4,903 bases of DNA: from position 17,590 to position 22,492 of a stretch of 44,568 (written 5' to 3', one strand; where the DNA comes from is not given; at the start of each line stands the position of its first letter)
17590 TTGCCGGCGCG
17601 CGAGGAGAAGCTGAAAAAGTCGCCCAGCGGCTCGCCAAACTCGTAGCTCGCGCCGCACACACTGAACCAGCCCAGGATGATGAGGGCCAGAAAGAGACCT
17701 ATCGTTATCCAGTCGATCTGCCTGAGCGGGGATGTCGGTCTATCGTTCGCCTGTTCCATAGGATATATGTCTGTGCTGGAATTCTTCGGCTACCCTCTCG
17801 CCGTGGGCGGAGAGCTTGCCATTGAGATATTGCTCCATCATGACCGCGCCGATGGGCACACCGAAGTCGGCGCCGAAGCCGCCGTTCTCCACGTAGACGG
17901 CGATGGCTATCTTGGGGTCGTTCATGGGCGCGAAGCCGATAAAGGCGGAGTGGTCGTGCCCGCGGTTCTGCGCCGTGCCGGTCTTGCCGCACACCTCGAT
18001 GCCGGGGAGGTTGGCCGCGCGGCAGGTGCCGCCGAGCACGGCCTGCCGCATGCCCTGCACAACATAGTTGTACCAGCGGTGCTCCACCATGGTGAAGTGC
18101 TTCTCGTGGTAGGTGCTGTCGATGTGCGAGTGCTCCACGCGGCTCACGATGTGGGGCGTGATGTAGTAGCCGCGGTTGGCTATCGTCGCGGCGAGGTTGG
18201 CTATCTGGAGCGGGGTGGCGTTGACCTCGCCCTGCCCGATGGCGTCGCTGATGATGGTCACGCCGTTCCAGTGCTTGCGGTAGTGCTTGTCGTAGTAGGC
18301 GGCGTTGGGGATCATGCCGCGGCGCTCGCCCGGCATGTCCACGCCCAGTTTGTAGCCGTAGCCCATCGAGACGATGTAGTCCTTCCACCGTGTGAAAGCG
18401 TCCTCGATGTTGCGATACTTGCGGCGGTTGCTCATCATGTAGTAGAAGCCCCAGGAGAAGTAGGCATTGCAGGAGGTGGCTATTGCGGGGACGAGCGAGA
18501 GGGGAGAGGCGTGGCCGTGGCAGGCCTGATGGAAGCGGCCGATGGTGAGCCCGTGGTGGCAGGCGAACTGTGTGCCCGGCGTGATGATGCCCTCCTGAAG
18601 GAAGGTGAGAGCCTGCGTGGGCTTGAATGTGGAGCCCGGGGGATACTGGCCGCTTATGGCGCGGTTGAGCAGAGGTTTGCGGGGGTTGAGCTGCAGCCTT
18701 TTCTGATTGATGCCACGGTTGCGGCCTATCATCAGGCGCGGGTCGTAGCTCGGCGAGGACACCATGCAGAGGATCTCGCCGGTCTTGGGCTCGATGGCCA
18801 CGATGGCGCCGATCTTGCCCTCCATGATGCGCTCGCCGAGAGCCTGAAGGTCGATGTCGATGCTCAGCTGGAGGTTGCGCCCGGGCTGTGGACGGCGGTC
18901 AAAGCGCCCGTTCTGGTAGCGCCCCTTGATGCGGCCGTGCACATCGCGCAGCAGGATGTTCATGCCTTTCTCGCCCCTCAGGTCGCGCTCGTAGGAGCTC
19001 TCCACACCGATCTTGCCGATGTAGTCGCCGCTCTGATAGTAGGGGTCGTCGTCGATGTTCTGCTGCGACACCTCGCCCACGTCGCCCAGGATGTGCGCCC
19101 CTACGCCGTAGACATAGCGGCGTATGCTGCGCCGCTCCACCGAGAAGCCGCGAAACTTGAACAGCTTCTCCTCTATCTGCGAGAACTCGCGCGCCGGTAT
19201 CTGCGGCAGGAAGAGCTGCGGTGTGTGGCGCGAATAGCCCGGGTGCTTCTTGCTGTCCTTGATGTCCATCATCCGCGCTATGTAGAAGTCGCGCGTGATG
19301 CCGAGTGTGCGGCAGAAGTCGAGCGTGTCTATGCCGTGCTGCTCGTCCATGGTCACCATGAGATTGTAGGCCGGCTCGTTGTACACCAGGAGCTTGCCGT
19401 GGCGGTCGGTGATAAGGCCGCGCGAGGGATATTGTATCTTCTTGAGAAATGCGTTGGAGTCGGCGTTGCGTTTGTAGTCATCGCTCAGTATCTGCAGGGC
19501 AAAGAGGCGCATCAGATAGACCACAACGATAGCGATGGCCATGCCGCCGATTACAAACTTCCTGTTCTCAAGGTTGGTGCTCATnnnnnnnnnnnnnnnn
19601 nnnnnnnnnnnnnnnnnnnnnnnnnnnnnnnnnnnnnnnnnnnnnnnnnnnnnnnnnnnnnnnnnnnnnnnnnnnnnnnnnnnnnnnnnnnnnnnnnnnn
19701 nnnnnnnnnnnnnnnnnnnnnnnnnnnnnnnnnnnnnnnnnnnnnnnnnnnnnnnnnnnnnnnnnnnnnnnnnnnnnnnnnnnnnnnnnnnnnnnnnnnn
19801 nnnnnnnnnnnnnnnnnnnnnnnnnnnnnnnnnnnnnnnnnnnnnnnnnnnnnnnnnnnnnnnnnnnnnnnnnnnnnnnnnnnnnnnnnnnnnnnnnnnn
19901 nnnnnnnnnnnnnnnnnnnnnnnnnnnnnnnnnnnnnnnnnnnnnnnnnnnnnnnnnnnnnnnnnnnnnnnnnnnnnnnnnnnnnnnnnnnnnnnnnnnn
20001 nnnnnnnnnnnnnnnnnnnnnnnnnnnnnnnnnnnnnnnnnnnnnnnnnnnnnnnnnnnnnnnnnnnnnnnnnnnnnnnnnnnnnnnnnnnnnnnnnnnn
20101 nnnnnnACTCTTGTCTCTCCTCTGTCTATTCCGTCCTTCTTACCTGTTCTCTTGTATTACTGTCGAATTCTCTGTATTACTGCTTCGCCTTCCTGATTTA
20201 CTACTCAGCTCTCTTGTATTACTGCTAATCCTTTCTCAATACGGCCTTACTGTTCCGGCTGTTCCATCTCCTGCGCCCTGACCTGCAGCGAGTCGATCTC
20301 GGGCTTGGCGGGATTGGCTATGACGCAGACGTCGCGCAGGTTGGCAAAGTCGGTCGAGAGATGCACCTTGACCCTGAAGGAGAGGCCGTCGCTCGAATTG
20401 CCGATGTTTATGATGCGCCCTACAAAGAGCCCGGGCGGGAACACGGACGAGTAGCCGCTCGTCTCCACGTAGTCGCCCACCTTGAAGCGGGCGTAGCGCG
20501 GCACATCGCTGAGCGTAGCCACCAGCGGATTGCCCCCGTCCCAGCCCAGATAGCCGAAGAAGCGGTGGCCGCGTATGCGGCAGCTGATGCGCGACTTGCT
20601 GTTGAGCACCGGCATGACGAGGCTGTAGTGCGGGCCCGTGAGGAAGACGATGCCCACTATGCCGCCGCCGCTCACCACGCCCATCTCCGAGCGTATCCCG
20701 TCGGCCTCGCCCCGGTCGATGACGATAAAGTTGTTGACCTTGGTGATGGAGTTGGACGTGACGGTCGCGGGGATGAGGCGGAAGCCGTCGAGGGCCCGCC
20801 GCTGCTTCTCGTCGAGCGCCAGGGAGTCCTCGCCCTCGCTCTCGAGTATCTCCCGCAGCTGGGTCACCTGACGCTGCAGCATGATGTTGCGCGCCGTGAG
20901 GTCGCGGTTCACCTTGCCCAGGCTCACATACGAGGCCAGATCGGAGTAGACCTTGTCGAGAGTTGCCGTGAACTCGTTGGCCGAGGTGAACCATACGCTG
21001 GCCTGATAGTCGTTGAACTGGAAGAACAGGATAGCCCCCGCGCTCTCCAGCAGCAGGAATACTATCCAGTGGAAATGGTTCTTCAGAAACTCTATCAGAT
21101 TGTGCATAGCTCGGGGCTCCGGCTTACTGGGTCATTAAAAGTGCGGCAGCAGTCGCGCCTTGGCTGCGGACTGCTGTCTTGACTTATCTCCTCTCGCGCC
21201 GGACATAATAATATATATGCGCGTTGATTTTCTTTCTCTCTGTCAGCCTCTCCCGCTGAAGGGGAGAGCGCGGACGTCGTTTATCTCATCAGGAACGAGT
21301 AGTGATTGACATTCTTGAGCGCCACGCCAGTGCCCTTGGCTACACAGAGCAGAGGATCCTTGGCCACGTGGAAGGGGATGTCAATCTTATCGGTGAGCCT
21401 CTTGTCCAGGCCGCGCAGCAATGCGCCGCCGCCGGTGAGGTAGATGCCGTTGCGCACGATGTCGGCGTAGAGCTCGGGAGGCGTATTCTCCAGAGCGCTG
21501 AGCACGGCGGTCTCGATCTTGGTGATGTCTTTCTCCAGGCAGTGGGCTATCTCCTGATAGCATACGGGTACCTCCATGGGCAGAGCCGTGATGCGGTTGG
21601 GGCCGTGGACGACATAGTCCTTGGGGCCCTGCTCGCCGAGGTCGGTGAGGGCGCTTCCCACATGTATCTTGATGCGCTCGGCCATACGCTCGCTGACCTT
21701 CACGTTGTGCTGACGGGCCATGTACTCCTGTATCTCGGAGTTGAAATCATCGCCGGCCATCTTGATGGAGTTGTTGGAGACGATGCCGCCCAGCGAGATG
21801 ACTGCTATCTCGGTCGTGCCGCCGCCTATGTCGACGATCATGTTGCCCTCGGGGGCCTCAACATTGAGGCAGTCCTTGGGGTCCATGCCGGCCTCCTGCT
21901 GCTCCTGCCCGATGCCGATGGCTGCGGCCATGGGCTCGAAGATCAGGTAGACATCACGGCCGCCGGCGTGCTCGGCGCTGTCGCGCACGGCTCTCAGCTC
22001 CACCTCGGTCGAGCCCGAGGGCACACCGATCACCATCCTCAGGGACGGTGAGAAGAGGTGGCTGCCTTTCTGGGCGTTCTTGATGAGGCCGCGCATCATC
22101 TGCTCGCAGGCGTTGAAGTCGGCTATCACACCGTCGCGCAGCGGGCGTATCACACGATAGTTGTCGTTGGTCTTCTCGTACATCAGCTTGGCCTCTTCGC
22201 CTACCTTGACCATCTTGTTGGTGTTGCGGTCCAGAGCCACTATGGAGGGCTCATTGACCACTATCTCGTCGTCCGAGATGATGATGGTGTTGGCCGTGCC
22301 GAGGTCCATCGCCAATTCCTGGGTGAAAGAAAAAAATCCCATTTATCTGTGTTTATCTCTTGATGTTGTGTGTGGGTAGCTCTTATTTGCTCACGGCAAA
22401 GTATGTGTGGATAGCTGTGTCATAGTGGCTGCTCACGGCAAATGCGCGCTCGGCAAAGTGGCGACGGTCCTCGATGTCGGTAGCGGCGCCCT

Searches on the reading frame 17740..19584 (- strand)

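Call 31: search_protein_families(library=pfam, proteins=[window:17740-19584:-])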
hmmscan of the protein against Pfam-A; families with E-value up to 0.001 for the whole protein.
window:17740-19584:- (614 aa): 2 families
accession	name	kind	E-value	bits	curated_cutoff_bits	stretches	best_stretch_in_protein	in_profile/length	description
PF00905.27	Transpeptidase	-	1.4e-54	185.8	22.1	1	259-569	1-282/299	Penicillin binding protein transpeptidase domain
PF03717.20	PBP_dimer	-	1e-35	124.3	24.4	1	51-221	2-177/180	Penicillin-binding Protein dimerisation domain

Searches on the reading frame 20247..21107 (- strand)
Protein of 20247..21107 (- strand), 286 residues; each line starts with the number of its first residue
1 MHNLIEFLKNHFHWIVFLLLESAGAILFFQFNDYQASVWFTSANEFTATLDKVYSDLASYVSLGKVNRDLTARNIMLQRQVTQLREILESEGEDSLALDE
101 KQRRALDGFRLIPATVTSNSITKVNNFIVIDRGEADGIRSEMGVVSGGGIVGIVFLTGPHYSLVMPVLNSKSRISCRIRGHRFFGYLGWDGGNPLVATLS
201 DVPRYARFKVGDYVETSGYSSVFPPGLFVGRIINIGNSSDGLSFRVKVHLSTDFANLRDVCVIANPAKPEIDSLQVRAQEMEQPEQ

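Call 10: search_protein_families(library=pfam, proteins=[window:20247-21107:-])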
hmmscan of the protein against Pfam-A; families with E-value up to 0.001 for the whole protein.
window:20247-21107:- (286 aa): 1 family
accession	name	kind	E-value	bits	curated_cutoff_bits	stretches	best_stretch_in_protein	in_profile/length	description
PF04085.20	MreC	-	1.8e-39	135.3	28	1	116-263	1-146/147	Rod shape-determining protein MreC, barrel core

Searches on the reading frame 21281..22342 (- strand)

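Call 10: search_protein_families(library=pfam, proteins=[window:21281-22342:-])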
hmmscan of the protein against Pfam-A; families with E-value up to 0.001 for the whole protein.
window:21281-22342:- (353 aa): 5 families
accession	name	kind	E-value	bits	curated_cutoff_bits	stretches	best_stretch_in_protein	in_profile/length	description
PF06723.19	MreB_Mbl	-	3.4e-111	371.7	27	1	8-347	2-324/327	MreB/Mbl protein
PF14450.12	FtsA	-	9.5e-12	45.8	31.8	1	169-329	2-112/127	Cell division protein FtsA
PF00022.25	Actin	-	2.2e-10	40.2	27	1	31-218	30-196/410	Actin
PF00012.26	HSP70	-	1.2e-08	34.1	20.6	1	102-215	135-241/599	Hsp70 protein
PF11104.14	PilM_2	-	0.00026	20.5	27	0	299-328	277-306/340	Type IV pilus assembly protein PilM;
